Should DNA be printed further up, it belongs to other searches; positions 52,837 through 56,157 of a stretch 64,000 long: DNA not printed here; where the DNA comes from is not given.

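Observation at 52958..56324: Lower-GC island carrying a single 1006-aa ORF of unrecognisable family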

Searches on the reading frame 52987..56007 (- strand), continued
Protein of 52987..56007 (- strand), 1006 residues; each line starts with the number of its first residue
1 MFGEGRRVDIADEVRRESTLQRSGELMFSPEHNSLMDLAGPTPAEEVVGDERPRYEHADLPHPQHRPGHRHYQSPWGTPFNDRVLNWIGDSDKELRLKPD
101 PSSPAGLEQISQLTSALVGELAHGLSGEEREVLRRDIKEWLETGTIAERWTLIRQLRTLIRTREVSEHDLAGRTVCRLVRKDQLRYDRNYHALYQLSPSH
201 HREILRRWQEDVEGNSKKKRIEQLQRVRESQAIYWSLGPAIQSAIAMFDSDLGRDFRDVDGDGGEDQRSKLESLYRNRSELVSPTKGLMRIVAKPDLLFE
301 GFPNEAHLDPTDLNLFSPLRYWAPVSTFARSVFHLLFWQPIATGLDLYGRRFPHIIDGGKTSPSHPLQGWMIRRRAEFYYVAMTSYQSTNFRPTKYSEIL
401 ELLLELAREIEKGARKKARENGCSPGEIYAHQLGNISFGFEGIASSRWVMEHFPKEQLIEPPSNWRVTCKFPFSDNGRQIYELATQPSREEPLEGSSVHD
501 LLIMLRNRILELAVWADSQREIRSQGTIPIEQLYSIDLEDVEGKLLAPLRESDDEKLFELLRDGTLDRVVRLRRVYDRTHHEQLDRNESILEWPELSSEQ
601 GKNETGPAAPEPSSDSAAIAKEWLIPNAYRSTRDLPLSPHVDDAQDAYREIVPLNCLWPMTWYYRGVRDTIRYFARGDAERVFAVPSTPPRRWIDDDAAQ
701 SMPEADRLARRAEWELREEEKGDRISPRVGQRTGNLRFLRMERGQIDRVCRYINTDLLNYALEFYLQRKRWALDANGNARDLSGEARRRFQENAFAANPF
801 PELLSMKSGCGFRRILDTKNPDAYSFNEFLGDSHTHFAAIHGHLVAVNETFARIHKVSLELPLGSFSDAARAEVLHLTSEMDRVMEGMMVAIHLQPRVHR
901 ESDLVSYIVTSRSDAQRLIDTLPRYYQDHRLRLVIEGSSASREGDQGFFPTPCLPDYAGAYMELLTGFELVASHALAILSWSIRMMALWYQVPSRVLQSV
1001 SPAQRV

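Call 40: search_protein_families(library=pfam, proteins=[L009:471-1625:+, L009:1592-2008:-, L009:4939-5562:+, L009:5871-6848:-, L009:7263-7976:+, L009:8131-8769:+, L009:9771-10814:+, L008:10-810:+, L008:3969-4409:-, L011:1-1302:-], max_evalue=0.01)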
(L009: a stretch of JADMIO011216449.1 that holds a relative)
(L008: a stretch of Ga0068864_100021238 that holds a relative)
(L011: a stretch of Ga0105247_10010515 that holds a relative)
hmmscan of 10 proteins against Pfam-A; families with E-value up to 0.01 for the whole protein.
L009:471-1625:+ (384 aa): 0 families

L009:1592-2008:- (138 aa): 0 families

L009:4939-5562:+ (207 aa): 0 families

L009:5871-6848:- (325 aa): 9 families
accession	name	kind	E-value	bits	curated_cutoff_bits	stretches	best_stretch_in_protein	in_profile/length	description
PF00665.32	rve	-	1.5e-14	54.5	32.6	1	142-245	3-102/102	Integrase core domain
PF13683.12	rve_3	-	1.5e-14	53.9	26.5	1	234-298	2-67/67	Integrase core domain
PF13518.12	HTH_28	-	7.7e-14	51.9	25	1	12-63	2-52/52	Helix-turn-helix domain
PF13565.12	HTH_32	-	9.1e-13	49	33.7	1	39-111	1-69/73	Homeodomain-like domain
PF13551.12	HTH_29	-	1.2e-08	35.4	28.1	1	24-62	12-51/64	Winged helix-turn helix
PF13384.12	HTH_23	-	1.3e-08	34.9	24.6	1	19-55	14-49/50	Homeodomain-like domain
PF13011.12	LZ_Tnp_IS481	-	1.2e-07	32.3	22.2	1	28-82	30-84/85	leucine-zipper of insertion element IS481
PF01527.26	HTH_Tnp_1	-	6.1e-05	23.6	24.1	1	12-58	12-57/75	Transposase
PF12728.13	HTH_17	-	0.0023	18.6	27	1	26-46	4-24/51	Helix-turn-helix domain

L009:7263-7976:+ (237 aa): 0 families

L009:8131-8769:+ (212 aa): 0 families

L009:9771-10814:+ (347 aa): 0 families

L008:10-810:+ (266 aa): 2 families
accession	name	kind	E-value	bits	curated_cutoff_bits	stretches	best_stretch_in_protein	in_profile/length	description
PF09976.15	TPR_21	-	2.6e-05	24.5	25.5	1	192-241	57-106/193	Tetratricopeptide repeat-like domain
PF13174.12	TPR_6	-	0.0013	19.7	26.3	1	212-241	1-31/33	Tetratricopeptide repeat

L008:3969-4409:- (146 aa): 0 families

L011:1-1302:- (434 aa): 2 families
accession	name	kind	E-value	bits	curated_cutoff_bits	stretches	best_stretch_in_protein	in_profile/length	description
PF12704.14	MacB_PCD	-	1.6e-24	87.8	27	1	97-311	1-206/207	MacB-like periplasmic core domain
PF02687.27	FtsX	-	1.1e-11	45.3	25.5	1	355-425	3-73/120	FtsX-like permease C-terminal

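Call 41: search_protein_families(library=pfam, proteins=[L005:100-699:+, L005:3699-4538:-, L006:444-776:+, L001:925-2493:+, L001:2691-4091:+, L001:15341-17905:+, L010:8308-12486:-, L010:12742-13728:-, L010:13872-15062:-, L004:3061-3327:-], max_evalue=0.01)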
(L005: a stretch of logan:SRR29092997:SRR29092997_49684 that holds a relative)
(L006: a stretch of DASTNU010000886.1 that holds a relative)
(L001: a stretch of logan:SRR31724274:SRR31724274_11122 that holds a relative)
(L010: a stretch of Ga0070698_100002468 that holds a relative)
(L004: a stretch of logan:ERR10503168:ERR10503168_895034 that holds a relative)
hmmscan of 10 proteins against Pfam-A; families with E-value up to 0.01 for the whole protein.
L005:100-699:+ (199 aa): 0 families

L005:3699-4538:- (279 aa): 1 family
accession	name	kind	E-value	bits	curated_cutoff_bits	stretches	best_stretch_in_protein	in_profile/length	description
PF00892.27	EamA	-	7.8e-11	42.8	28.2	1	7-122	23-133/135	EamA-like transporter family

L006:444-776:+ (110 aa): 0 families

L001:925-2493:+ (522 aa): 0 families

L001:2691-4091:+ (466 aa): 0 families

L001:15341-17905:+ (855 aa): 4 families
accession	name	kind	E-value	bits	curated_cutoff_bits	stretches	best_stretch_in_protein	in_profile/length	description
PF03772.21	Competence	-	4.1e-42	144.9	23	1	253-577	2-267/270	Competence protein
PF13567.11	DUF4131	-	9.8e-15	55.1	31.6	1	36-208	5-162/165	Domain of unknown function (DUF4131)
PF00753.33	Lactamase_B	-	2.2e-13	51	22.7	1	648-851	2-179/196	Metallo-beta-lactamase superfamily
PF12706.13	Lactamase_B_2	-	3.2e-06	27.3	27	1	705-829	27-156/200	Beta-lactamase superfamily domain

L010:8308-12486:- (1392 aa): 9 families
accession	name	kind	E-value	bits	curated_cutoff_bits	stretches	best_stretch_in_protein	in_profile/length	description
PF05593.20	RHS_repeat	-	4.6e-116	377.9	22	15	744-780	1-37/38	RHS Repeat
PF20148.4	DUF6531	-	1.8e-19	70.3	24.1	1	273-345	1-72/74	Domain of unknown function (DUF6531)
PF13620.12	CarboxypepD_reg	-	1.4e-08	35.4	32.3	2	65-127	2-56/82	Carboxypeptidase regulatory-like domain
PF20598.4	DUF6795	-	1.8e-05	25.4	27.4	0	67-113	3-45/103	Domain of unknown function (DUF6795)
PF08400.16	phage_tail_N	-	0.0012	19.3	26.6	0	64-130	4-71/134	Prophage tail fibre N-terminal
PF17210.9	SdrD_B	-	0.0014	19.3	29.7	1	172-255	17-95/112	SdrD B-like domain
PF20551.3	DUF6765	-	0.0034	17.5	26.6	1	1348-1381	3-35/325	Family of unknown function (DUF6765)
PF02369.22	Big_1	-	0.0036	17.8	34.9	1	49-130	5-83/93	Bacterial Ig-like domain (group 1)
PF10921.13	DUF2710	-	0.0038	18.1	29.6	0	410-445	49-83/104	Protein of unknown function (DUF2710)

L010:12742-13728:- (328 aa): 1 family
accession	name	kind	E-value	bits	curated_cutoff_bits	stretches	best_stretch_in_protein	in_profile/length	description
PF00248.27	Aldo_ket_red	-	1.2e-78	264.6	24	1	15-307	2-289/291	Aldo/keto reductase family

L010:13872-15062:- (396 aa): 8 families
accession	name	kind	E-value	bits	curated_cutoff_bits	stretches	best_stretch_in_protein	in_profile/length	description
PF00805.28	Pentapeptide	-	3.4e-44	148.4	20.2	5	44-82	1-39/40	Pentapeptide repeats (8 copies)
PF13676.11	TIR_2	-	2.9e-21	76.7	28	1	249-341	2-93/122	TIR domain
PF13599.13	Pentapeptide_4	-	4.1e-19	68.9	38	3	104-175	6-77/78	Pentapeptide repeat region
PF13576.12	Pentapeptide_3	-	4.6e-14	52.8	27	2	102-144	2-47/48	Pentapeptide repeats (9 copies)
PF01582.25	TIR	-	3.6e-07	30.6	21.3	1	250-344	6-101/179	TIR domain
PF25296.1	Decapeptide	-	1.1e-06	28.8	45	1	89-147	15-73/74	Decapeptide repeat region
PF08937.16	ThsB_TIR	-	4.9e-06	27.3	21.2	1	249-327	1-86/100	Thoeris protein ThsB, TIR-like domain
PF06995.16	Phage_P2_GpU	-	0.009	16.1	27.5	0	271-325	46-99/120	Phage P2 GpU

L004:3061-3327:- (88 aa): 0 families

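Call 54: predict_structure(alignment_id=A3)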
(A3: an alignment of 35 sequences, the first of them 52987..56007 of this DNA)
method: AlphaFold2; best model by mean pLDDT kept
length: 1006 residues; sequences in the alignment: 35
mean_pLDDT: 74.6   pTM: 0.60
mean pLDDT of the five models: 74.6, 74.3, 73.8, 73.8, 71.0
residues with pLDDT >= 90: 344; 70-90: 331; 50-70: 135; < 50: 196
segments of 3 or more residues with pLDDT < 50: 1-99, 452-460, 586-589, 594-634, 685-695, 723-732, 937-943, 945-949, 1004-1006
pLDDT, mean of each block of 10 residues (from residue 1): 32 38 34 30 29 35 38 42 33 39 71 89 94 95 89 95 89 90 80 75 72 73 79 84 78 72 61 65 87 76 80 66 87 85 77 63 70 91 90 92 94 96 94 90 67 46 78 91 75 85 92 87 84 91 73 73 83 86 48 42 36 34 31 53 86 94 93 81 50 50 83 78 47 65 88 92 95 83 78 61 85 93 95 95 97 91 77 94 97 93 94 97 88 54 48 69 94 97 95 92 51
secondary structure, 60 per line:
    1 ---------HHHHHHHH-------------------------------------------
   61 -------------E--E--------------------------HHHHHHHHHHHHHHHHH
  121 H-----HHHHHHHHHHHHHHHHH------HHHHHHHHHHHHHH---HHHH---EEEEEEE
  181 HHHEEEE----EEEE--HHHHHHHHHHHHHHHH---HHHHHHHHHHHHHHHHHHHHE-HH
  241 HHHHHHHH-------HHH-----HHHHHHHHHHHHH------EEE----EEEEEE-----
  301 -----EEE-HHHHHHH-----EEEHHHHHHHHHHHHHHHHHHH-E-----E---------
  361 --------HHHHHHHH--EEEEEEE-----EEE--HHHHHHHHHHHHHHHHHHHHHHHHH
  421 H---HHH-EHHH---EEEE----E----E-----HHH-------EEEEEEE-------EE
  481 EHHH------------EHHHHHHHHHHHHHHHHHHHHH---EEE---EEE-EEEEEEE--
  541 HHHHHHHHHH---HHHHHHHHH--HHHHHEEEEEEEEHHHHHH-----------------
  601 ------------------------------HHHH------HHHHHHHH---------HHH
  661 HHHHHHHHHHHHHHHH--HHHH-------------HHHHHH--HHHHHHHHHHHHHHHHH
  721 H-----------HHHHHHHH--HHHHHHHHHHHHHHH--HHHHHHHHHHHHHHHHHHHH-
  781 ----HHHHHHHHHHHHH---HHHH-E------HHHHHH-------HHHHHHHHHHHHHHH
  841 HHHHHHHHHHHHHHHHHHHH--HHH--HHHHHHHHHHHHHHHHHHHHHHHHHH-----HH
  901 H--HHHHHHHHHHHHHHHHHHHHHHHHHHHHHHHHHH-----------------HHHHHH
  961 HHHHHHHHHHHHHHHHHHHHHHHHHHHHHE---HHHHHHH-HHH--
elements in order (helices of 4 or more, strands of 3 or more residues): H10-17 H104-121 H127-143 H150-163 H167-170 E174-180 E184-187 E192-195 H198-213 H217-236 H239-248 H264-276 E283-285 E290-295 E306-308 H310-316 E322-324 H325-343 H369-376 E379-385 E391-393 H396-421 E436-439 E465-471 E479-481 H498-518 E522-524 E528-530 E532-538 H541-550 H554-562 H565-569 E570-577 H578-583 H631-634 H641-648 H658-676 H679-682 H696-701 H704-721 H733-740 H743-757 H760-779 H785-797 H801-804 H813-818 H826-860 H868-893 H904-937 H955-989 H994-1000

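Call 57: fold_search(model_id=the predicted structure, library=pdb)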
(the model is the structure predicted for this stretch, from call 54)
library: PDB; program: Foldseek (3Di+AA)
matches with E <= 10: 148; with E <= 0.001: 0
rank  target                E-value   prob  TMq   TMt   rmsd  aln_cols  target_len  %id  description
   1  4q25_B                1.9e-01  0.98  0.13  0.54  17.8       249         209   14  Crystal structure of PhoU from Pseudomonas aeruginosa (released 2015-02-18)
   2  1t8b_A                2.7e-01  0.44  0.10  0.29  16.7       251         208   10  Crystal structure of refolded PHOU-like protein (gi 2983430) from Aquifex aeolicus (released 2004-12-07)
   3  1t72_G                3.5e-01  0.75  0.11  0.37  17.8       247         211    8  Crystal structure of phosphate transport system protein phoU from Aquifex aeolicus (released 2004-12-07)
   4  2i0m                  6.0e-01  0.77  0.12  0.45  14.6       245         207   11  Crystal structure of the phosphate transport system regulatory protein PhoU from Streptococcus pneumoniae (released 2006-09-19)
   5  1t72_B                6.8e-01  0.80  0.12  0.47  17.1       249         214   11  Crystal structure of phosphate transport system protein phoU from Aquifex aeolicus (released 2004-12-07)
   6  6dv1_A                7.1e-01  0.33  0.08  0.30  22.3       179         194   13  Crystal structure of the alpha-E-catenin actin-binding domain (released 2018-12-19)
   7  4mt4_A                7.7e-01  0.13  0.07  0.13  31.4       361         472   10  Crystal structure of the Campylobacter jejuni CmeC outer membrane channel (released 2014-09-24)
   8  8ipr_C                8.4e-01  0.20  0.11  0.18  24.9       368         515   10  Cryo-EM structure of heme transporter CydDC from Mycobacterium smegmatis in the outward facing ATP bound state (released 2023-06-14)
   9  9n63_A                1.0e+00  0.07  0.07  0.10  27.8       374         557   12  Transporter associated with antigen processing (TAP) EQ mutant bound to ATP in the outward-facing open state (released 2025-09-03)
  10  4k34_A                1.1e+00  0.07  0.06  0.14  29.4       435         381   10  Crystal structures of CusC review conformational changes accompanying folding and transmembrane channel formation (released 2013-10-16)
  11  1yc9                  1.4e+00  0.06  0.05  0.11  33.1       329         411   14  The crystal structure of the outer membrane protein VceC from the bacterial pathogen Vibrio cholerae at 1.8 resolution (released 2005-03-01)
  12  5vjs                  1.5e+00  0.15  0.07  0.28  27.1       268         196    8  De Novo Photosynthetic Reaction Center Protein Equipped with Heme B, a synthetic Zn porphyrin, and Zn(II) cations (released 2018-04-25)
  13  5vju                  1.6e+00  0.14  0.08  0.28  26.2       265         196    9  De Novo Photosynthetic Reaction Center Protein Variant Equipped with His-Tyr H-bond, Heme B, and Cd(II) ions (released 2018-04-25)
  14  7zdk_D                1.6e+00  0.12  0.11  0.16  21.6       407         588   10  IF(apo/asym) conformation of CydDC in AMP-PNP(CydC)/AMP-PNP(CydD) bound state (Dataset-8) (released 2023-04-19)
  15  8snb_1E               1.7e+00  0.06  0.07  0.14  43.7       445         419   13  atomic model of sea urchin sperm doublet microtubule (48-nm periodicity) (released 2023-06-28)
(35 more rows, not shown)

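Call 60: search_solved_structures(query=A3, max_evalue=10)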
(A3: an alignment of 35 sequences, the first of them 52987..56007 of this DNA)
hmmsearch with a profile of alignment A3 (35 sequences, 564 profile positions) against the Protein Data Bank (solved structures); distinct sequences matched with E-value up to 10: 1.
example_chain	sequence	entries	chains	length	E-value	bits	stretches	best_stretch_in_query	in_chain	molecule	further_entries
1knx_A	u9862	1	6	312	0.97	11.4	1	412-462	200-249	Probable HPr(Ser) kinase/phosphatase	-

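Call 62: fold_search(model_id=the predicted structure, library=viral)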
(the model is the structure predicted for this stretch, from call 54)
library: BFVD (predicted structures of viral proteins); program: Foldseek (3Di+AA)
matches with E <= 10: 116; with E <= 0.001: 0
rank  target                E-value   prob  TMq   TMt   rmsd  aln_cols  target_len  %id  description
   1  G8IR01                4.1e-03  0.91  0.08  0.09  19.5       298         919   15  MuF-like minor capsid protein [Mycobacterium phage Fionnbharth]
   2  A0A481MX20            1.8e-01  0.15  0.07  0.06  34.6       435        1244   12  (no name in the UniProt tables at hand)
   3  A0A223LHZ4            2.5e-01  0.47  0.11  0.29  20.1       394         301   10  Uncharacterized protein [Erwinia phage vB_EamM_Joad]
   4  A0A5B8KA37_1          3.7e-01  0.08  0.07  0.06  29.8       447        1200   14  Genome polyprotein [Grey teal calicivirus]
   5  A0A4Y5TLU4            4.4e-01  0.15  0.09  0.19  19.8       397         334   10  (no name in the UniProt tables at hand)
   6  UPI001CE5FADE         4.4e-01  0.09  0.05  0.15  25.6       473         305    9  (no name look-up for this kind of identifier)
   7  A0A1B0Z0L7            8.1e-01  0.33  0.08  0.36  15.8       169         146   16  (no name in the UniProt tables at hand)
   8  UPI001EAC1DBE         8.1e-01  0.28  0.12  0.29  20.0       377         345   10  (no name look-up for this kind of identifier)
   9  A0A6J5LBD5            8.1e-01  0.08  0.08  0.08  36.8       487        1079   14  Caudovirus, tape measure, N-terminal [uncultured Caudovirales phage]
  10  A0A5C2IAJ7            9.2e-01  0.06  0.07  0.14  26.9       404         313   11  (no name in the UniProt tables at hand)
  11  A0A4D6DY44            1.1e+00  0.20  0.11  0.29  15.2       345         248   11  Uncharacterized protein [Edwardsiella phage pEt-SU]
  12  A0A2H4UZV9            1.1e+00  0.07  0.07  0.16  21.8       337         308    9  ORF102 protein [Operophtera brumata nucleopolyhedrovirus]
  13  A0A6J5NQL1            1.3e+00  0.08  0.08  0.11  24.7       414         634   11  Uncharacterized protein [uncultured Caudovirales phage]
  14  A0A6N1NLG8            1.3e+00  0.04  0.06  0.09  25.9       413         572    9  ABC-type multidrug transport system [Tupanvirus soda lake]
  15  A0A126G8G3            1.4e+00  0.05  0.06  0.13  32.0       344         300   11  (no name in the UniProt tables at hand)
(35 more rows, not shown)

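Call 64: search_protein_families(library=pfam, alignment_id=A3, max_evalue=1)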
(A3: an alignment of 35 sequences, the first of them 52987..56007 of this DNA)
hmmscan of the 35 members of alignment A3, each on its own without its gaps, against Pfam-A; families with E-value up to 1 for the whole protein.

A. member 1, window:52987-56007:- (1006 aa): 0 families

B. families by the number of members that match (of 35 scanned): 14 families
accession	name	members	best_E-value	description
PF07475.17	Hpr_kinase_C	2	0.12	HPr Serine kinase C-terminal domain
PF07238.19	PilZ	1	0.00011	PilZ domain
PF03695.18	UPF0149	1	0.00095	Uncharacterised protein family (UPF0149)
PF15943.11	YdaS_toxin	1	0.0029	Bacterial toxin YdaS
PF10487.15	Nup188_N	1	0.0073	Nucleoporin Nup188, N-terminal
PF24496.1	DUF7588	1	0.017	Domain of unknown function (DUF7588)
PF22692.1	LlgE_F_G_D1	1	0.024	Flagellar hook protein FlgE/F/G D1 domain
PF13411.12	MerR_1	1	0.041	MerR HTH family regulatory protein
PF03632.21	Glyco_hydro_65m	1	0.066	Glycosyl hydrolase family 65 central catalytic domain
PF04368.18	DUF507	1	0.072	Protein of unknown function (DUF507)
PF20984.2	PT26-6P_helical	1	0.09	PT26-6P, helical domain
PF19121.6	DUF5805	1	0.21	Family of unknown function (DUF5805)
PF13088.12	BNR_2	1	0.21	BNR repeat-like domain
PF10542.14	Vitelline_membr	1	0.4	Vitelline membrane cysteine-rich region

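Call 65: search_protein_families(library=pfam, proteins=[P0002, P0007, P0008, P0027, P0017, P0023, P0009, P0011, P0030, P0033], max_evalue=0.1)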
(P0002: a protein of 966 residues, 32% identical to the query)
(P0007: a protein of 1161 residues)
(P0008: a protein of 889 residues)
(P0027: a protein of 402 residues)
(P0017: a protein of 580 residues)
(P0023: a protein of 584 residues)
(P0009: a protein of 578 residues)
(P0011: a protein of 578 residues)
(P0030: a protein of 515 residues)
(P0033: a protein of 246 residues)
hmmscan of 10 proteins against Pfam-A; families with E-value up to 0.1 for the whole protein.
P0002 (966 aa): 2 families
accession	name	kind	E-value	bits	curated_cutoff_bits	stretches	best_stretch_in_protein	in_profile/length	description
PF07238.19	PilZ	-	0.00011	22.9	22.5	1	9-99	2-89/102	PilZ domain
PF22692.1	LlgE_F_G_D1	-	0.024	15.2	27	1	151-181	5-37/64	Flagellar hook protein FlgE/F/G D1 domain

P0007 (1161 aa): 0 families

P0008 (889 aa): 0 families

P0027 (402 aa): 2 families
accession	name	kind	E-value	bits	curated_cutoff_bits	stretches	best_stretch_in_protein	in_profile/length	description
PF10487.15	Nup188_N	-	0.0073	15.7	22.4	1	95-167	274-349/459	Nucleoporin Nup188, N-terminal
PF24496.1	DUF7588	-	0.017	15.4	27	1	130-162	16-48/65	Domain of unknown function (DUF7588)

P0017 (580 aa): 2 families
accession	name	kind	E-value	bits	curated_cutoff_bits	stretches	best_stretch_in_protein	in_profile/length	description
PF15943.11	YdaS_toxin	-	0.0029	17.8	30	1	111-143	13-45/65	Bacterial toxin YdaS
PF13411.12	MerR_1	-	0.041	14.4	21.6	0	110-144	4-36/69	MerR HTH family regulatory protein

P0023 (584 aa): 0 families

P0009 (578 aa): 0 families

P0011 (578 aa): 0 families

P0030 (515 aa): 0 families

P0033 (246 aa): 0 families
